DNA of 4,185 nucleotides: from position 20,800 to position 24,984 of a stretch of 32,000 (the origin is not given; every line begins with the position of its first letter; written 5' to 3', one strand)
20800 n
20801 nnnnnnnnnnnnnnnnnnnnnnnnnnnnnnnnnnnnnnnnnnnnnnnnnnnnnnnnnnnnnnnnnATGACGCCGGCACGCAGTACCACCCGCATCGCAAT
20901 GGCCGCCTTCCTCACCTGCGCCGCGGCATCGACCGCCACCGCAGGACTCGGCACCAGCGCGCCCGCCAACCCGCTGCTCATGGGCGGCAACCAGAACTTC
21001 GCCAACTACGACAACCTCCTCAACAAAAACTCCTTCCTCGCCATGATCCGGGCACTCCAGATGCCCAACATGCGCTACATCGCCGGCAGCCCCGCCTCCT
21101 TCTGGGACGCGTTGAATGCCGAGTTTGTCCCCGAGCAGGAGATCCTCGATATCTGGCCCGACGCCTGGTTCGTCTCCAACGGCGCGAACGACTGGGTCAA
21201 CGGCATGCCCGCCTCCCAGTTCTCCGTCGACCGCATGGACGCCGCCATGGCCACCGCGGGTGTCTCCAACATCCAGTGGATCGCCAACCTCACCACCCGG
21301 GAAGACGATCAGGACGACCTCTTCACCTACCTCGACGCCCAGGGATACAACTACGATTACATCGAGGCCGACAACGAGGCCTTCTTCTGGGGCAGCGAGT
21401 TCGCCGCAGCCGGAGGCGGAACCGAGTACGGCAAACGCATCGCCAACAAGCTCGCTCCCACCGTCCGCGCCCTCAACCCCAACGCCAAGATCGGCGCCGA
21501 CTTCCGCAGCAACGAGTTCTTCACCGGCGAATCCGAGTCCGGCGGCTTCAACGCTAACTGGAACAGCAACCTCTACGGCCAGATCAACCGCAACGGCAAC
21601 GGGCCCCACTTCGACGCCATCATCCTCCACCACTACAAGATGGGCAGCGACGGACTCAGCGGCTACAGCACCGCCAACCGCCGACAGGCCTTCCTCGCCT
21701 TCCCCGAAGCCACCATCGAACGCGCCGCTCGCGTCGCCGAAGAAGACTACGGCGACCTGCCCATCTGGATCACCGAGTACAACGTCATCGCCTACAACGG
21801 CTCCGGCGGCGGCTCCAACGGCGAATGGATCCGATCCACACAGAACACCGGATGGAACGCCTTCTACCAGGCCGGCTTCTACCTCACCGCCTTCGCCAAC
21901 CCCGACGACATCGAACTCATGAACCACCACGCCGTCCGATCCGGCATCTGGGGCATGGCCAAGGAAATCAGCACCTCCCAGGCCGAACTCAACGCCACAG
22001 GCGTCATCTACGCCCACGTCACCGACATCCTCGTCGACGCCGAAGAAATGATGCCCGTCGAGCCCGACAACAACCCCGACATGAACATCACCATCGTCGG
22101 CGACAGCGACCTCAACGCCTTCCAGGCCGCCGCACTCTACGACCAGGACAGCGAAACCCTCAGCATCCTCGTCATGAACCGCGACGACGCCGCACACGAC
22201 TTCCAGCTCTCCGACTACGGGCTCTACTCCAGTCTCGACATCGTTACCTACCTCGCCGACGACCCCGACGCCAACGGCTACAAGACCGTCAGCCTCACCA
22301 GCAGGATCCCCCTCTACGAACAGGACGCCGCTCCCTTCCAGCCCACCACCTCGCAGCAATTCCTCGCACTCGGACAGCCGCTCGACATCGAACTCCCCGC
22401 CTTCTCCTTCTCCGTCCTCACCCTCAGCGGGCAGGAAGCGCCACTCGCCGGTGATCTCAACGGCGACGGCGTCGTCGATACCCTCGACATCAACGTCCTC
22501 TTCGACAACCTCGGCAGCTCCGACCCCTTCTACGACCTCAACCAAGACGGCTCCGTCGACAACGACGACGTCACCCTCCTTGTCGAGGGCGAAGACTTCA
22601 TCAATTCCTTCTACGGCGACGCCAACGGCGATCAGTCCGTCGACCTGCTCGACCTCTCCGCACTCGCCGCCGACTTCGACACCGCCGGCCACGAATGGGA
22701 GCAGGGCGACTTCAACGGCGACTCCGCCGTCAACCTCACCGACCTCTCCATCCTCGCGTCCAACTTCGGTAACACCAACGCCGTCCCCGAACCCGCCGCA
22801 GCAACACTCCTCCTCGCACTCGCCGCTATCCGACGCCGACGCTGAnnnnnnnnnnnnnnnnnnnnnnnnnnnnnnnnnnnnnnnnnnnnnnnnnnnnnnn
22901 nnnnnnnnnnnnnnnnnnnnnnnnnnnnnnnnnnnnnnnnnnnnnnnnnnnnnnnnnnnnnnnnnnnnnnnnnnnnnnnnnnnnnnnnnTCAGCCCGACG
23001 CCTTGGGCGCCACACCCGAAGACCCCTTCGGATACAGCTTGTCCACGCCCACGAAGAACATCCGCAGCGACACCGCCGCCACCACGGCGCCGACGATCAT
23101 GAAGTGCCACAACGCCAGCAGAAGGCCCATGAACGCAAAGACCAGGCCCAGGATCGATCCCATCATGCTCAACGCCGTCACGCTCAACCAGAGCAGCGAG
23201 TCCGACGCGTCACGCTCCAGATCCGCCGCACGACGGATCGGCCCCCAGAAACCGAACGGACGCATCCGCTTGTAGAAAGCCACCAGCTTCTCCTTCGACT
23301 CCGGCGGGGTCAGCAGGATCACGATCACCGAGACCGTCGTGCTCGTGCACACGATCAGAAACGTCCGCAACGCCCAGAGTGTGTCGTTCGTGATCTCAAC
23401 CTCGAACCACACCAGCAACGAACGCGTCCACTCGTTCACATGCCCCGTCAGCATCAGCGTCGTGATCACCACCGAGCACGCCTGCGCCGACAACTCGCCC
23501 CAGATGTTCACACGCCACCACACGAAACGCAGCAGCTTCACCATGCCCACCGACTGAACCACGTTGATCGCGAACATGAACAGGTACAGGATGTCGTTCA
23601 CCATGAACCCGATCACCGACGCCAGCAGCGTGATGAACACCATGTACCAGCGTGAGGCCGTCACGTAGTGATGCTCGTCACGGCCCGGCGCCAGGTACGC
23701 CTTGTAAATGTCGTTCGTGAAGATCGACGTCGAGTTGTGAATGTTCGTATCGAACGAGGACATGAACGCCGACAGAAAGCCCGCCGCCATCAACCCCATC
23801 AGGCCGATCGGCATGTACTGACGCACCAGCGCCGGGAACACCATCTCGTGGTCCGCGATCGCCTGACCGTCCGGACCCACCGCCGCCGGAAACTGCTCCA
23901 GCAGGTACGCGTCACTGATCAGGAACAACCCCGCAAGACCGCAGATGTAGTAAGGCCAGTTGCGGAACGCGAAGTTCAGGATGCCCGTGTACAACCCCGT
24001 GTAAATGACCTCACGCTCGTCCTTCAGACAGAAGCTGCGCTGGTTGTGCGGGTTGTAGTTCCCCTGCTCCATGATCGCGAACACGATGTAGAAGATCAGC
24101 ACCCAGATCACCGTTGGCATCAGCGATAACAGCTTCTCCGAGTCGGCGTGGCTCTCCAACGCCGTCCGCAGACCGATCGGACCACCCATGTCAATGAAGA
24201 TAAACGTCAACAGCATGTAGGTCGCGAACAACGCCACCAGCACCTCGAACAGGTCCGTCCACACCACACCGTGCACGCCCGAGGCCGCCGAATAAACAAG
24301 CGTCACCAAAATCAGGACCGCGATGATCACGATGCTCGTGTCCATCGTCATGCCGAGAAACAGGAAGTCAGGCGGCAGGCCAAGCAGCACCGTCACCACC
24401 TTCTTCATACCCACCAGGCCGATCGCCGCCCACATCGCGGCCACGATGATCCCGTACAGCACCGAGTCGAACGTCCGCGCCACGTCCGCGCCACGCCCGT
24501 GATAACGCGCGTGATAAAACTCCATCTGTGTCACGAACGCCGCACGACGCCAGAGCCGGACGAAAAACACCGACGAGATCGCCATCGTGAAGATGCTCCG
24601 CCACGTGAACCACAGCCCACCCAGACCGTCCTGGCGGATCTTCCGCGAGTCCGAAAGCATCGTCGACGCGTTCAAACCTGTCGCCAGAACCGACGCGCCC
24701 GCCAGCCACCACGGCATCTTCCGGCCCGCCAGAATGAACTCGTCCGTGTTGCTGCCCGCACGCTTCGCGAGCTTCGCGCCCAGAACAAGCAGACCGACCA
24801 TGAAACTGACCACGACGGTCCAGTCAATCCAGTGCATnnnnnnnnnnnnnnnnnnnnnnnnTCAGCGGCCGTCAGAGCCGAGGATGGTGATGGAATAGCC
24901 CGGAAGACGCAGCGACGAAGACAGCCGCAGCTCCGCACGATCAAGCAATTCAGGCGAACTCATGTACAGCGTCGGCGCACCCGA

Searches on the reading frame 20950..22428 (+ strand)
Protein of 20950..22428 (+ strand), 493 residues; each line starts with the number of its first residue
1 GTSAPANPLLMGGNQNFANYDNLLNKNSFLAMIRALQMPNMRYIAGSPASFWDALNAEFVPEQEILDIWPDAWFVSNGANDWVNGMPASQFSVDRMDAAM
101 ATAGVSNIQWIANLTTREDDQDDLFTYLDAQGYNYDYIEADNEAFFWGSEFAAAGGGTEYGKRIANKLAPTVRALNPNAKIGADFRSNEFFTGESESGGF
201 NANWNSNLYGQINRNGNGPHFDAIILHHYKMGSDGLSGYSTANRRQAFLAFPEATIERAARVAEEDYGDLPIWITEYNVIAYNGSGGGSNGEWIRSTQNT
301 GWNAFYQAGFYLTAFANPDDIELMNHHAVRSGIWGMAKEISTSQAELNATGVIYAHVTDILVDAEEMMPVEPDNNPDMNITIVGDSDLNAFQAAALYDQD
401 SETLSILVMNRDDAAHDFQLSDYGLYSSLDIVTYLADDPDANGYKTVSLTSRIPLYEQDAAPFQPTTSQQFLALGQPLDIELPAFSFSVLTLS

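Call 40: search_solved_structures(query=A3, max_evalue=10, show_alignments=1)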
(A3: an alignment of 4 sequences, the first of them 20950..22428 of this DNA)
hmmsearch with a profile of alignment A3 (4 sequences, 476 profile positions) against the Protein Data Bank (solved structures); distinct sequences matched with E-value up to 10: 13.
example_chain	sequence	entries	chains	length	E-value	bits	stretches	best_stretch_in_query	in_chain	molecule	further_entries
2y2w_A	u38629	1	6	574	0.0001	24.7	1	34-297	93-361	ARABINOFURANOSIDASE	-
3s2c_A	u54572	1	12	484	0.0024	20.3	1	35-240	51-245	Alpha-N-arabinofuranosidase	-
1pz3_A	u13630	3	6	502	0.0029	20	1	35-228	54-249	Alpha-L-arabinofuranosidase | Intracellular exo-alpha-(1->5)-L-arabinofuranosidase | GH51 a-l-arabinofuranosidase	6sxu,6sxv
4atw_A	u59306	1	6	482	0.0029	20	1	35-230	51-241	ALPHA-L-ARABINOFURANOSIDASE DOMAIN PROTEIN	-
1pz2_A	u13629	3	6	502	0.0034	19.7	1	35-228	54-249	Alpha-L-arabinofuranosidase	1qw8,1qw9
3ug3_A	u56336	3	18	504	0.0037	19.6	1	35-230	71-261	Alpha-L-arabinofuranosidase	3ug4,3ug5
3vog_A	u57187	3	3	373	0.11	14.8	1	152-193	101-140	Cellobiohydrolase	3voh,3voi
3voj_A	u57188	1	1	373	0.11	14.8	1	152-193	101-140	Cellobiohydrolase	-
2c7f_A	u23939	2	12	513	0.16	14.2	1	35-227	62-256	ALPHA-L-ARABINOFURANOSIDASE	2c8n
3nm9_A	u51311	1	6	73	0.33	13.2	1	164-214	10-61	High mobility group protein D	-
9u7j_a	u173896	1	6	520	1.5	11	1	95-135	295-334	Procollagen galactosyltransferase 1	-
1glv_A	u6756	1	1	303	1.8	10.8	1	99-142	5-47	GLUTATHIONE SYNTHASE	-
1gsa_A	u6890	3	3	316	1.9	10.7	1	99-141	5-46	GLUTATHIONE SYNTHETASE | GLUTATHIONE BIOSYNTHETIC LIGASE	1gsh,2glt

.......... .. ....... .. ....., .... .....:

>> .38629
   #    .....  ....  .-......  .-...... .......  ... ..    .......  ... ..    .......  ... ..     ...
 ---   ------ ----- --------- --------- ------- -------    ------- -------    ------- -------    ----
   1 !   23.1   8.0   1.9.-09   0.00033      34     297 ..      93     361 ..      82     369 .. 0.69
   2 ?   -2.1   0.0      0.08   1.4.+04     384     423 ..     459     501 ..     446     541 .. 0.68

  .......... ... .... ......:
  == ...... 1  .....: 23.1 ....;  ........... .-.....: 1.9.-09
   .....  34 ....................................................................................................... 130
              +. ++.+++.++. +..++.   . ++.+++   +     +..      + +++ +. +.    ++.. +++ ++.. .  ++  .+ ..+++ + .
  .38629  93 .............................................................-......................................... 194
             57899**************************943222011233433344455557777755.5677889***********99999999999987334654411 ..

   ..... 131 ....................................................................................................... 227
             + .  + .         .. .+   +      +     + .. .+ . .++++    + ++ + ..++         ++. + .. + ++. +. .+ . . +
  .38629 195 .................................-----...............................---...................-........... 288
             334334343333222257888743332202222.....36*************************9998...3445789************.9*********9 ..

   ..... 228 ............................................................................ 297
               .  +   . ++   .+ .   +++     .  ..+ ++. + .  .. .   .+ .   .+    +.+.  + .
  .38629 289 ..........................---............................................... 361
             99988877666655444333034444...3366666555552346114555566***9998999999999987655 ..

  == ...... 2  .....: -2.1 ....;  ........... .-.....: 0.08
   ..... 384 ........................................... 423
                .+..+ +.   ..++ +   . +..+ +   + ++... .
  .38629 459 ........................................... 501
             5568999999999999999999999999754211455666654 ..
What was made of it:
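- Closest known: ConA-like accessory domain of two-domain GH43 beta-xylosidases. Different: Here the partner is a TIM-barrel-type enzyme with weak GH51-like similarity (call 40).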

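Call 41: search_protein_families(library=pfam, alignment_id=A3, max_evalue=10)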
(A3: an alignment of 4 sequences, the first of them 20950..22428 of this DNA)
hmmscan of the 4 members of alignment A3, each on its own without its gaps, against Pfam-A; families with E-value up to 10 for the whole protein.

A. member 1, window:20950-22428:+ (493 aa): 1 family
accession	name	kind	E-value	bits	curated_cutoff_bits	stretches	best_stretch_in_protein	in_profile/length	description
PF11790.14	Glyco_hydro_cc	-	0.012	15.7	21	1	263-285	158-179/237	Glycosyl hydrolase catalytic core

B. families by the number of members that match (of 4 scanned): 2 families
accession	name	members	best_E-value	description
PF11790.14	Glyco_hydro_cc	1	0.012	Glycosyl hydrolase catalytic core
PF06280.18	fn3_5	1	0.16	Fn3-like domain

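Call 65: find_homologous_proteins(query=window:20950-22428:+, max_evalue=0.00001)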
Query window:20950-22428:+ (493 aa): 9 proteins with E <= 0.00001 among 8000 candidates.
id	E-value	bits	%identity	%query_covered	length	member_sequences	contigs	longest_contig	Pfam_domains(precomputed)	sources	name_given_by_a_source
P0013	0.0e+0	1123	100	100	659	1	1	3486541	PF00404.25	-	-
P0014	5.8e-142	492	48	96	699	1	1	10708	-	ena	-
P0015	6.4e-139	482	47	100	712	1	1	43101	-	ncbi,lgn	-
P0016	6.8e-136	472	47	100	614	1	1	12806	-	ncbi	-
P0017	4.2e-88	314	37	99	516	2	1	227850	-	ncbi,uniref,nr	uniref:hypothetical protein n=1 Tax=Microbulbifer agarilyticus TaxID=260552 RepID=UPI0002559D25|nr:h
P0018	4.8e-88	314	41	83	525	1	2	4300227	-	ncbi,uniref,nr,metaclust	ncbi:hypothetical protein [Simiduia agarivorans]|uniref:Alpha-L-arabinofuranosidase n=1 Tax=Simiduia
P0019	5.4e-88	314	37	99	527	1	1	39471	-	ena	-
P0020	1.1e-86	310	38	100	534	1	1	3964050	-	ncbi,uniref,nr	ncbi:hypothetical protein L1F30_02100 [Simiduia sp. 21SJ11W-1]|uniref:hypothetical protein n=1 Tax=S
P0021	5.3e-80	288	34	100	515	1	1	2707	-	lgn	-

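Call 67: find_encoding_contigs(protein=P0018, flank=10000, max_places=2)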
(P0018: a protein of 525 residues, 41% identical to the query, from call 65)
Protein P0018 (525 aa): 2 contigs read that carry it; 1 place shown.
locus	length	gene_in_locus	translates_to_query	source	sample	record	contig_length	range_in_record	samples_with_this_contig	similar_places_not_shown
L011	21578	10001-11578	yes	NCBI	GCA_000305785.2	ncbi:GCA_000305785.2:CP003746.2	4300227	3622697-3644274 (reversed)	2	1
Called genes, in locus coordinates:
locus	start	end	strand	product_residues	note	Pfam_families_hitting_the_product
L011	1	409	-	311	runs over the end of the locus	PF04616:Glyco_hydro_43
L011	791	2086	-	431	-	PF01261:AP_endonuc_2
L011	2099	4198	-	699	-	PF00596:Aldolase_II, PF00106:adh_short, PF08659:KR, PF13561:adh_short_C2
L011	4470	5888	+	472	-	PF00370:FGGY_N, PF21546:FGGY_C_2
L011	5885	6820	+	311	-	PF00756:Esterase, PF00326:Peptidase_S9 (faint), PF01738:DLH (weak), PF02230:Abhydrolase_2 (weak)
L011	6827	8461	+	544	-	PF00342:PGI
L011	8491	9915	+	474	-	PF06824:Glyco_hydro_125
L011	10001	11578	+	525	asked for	-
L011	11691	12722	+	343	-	PF00480:ROK, PF02685:Glucokinase (faint)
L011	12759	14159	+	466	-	PF07690:MFS_1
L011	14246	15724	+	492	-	PF07690:MFS_1, PF13347:MFS_2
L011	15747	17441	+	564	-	-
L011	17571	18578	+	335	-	PF00561:Abhydrolase_1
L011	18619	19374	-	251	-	-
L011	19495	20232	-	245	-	PF00121:TIM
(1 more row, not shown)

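Call 68: find_encoding_contigs(protein=P0015, flank=10000, max_places=2)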
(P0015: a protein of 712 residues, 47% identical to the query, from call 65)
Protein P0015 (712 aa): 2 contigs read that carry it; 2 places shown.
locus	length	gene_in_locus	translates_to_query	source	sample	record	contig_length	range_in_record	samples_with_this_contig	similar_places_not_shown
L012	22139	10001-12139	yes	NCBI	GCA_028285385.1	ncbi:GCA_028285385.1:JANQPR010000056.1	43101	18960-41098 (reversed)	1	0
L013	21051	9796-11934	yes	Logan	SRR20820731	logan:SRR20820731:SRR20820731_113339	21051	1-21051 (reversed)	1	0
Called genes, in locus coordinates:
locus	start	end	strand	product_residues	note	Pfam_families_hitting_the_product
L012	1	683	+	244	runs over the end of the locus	PF13683:rve_3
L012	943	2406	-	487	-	PF00884:Sulfatase, PF01663:Phosphodiest (weak), PF16347:SGSH_C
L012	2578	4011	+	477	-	PF00884:Sulfatase, PF01663:Phosphodiest (faint), PF16347:SGSH_C (weak)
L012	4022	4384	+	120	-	PF04616:Glyco_hydro_43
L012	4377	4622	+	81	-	PF04616:Glyco_hydro_43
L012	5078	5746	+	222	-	-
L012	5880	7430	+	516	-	PF03747:ADP_ribosyl_GH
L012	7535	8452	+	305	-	-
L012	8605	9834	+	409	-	-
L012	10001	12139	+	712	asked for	-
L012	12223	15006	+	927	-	PF01074:Glyco_hydro_38N, PF09261:Alpha-mann_mid, PF07748:Glyco_hydro_38C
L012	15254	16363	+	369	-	PF00392:GntR, PF00532:Peripla_BP_1, PF13407:Peripla_BP_4, PF13377:Peripla_BP_3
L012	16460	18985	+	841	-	PF15902:Sortilin-Vps10 (faint), PF02012:BNR (faint)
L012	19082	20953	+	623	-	PF00474:SSF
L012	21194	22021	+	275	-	PF07963:N_methyl, PF07596:SBP_bac_10 (faint)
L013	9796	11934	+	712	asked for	-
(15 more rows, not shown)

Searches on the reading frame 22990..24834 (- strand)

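Call 28: search_protein_families(library=pfam, proteins=[window:22990-24834:-], max_evalue=0.01)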
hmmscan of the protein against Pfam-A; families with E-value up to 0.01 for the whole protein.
window:22990-24834:- (614 aa): 1 family
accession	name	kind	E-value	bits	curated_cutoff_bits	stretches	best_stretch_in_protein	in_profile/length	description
PF00474.23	SSF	-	3.1e-28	99.2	22.8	1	33-450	1-402/406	Sodium:solute symporter family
